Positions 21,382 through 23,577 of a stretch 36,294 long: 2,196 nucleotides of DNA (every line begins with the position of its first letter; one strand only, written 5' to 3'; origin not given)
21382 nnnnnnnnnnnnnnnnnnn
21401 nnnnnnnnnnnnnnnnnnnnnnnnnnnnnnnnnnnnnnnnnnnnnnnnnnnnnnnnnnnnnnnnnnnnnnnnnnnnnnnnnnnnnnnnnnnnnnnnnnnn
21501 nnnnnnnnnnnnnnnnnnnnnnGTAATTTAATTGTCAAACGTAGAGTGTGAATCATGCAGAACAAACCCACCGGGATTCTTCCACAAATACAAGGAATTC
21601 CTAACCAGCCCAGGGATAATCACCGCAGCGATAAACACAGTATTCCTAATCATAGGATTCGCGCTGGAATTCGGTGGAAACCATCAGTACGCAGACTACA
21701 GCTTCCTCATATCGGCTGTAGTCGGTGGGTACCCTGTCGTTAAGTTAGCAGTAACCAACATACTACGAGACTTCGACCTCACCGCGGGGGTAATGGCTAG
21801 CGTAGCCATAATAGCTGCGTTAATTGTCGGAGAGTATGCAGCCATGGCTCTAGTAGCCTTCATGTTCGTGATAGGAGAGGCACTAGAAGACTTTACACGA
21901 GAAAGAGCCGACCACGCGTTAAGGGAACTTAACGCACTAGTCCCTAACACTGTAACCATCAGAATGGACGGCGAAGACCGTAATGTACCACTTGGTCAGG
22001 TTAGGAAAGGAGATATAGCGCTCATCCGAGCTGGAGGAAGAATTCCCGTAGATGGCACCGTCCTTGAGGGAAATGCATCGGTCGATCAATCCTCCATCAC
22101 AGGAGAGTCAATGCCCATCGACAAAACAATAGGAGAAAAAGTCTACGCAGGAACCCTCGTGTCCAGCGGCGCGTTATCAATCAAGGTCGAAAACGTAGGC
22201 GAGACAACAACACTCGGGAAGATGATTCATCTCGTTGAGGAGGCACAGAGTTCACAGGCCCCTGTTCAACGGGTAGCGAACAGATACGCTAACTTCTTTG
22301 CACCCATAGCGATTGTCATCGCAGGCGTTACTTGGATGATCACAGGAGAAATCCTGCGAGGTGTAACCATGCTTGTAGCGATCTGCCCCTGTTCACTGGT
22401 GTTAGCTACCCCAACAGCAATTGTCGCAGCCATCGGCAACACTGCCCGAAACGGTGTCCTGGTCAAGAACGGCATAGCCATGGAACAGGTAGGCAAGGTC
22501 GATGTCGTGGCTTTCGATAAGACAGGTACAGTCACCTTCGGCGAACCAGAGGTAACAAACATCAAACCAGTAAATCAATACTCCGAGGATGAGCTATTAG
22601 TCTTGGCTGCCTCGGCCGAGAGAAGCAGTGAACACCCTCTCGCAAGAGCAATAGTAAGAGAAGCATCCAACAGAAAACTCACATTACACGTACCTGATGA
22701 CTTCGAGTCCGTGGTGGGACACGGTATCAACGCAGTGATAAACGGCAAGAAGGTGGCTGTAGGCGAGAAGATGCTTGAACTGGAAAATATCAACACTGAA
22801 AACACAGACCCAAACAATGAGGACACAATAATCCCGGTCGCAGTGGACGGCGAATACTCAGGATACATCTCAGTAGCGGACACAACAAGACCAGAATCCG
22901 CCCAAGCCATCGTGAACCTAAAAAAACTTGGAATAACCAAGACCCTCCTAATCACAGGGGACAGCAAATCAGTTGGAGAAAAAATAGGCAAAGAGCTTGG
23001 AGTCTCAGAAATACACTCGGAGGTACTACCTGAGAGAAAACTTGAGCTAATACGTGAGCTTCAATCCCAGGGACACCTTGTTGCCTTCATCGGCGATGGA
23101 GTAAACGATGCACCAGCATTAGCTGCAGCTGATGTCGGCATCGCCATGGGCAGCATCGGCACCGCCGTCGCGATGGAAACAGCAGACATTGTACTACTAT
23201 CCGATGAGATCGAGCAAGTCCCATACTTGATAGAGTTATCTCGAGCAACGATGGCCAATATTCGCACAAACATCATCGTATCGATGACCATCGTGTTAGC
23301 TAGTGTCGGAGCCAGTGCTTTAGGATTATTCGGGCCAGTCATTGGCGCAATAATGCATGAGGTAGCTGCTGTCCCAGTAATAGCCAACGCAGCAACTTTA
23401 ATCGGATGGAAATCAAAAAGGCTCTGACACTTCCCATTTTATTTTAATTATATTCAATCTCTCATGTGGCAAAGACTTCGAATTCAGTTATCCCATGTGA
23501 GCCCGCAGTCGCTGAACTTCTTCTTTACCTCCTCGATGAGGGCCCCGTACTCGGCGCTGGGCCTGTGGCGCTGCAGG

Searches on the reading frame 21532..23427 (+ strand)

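Call 3: search_protein_families(library=pfam, proteins=[window:21532-23427:+], max_evalue=0.01)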
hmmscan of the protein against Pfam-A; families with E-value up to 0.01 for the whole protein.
window:21532-23427:+ (631 aa): 3 families
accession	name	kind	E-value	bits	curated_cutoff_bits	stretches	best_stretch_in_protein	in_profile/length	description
PF00122.25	E1-E2_ATPase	-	9.4e-53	178.9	28.1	1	136-307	2-181/181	E1-E2 ATPase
PF00702.32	Hydrolase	-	1.1e-32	114.4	26.4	1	323-534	1-191/191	haloacid dehalogenase-like hydrolase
PF08282.18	Hydrolase_3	-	0.0013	18.9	20.9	1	506-558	195-246/255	haloacid dehalogenase-like hydrolase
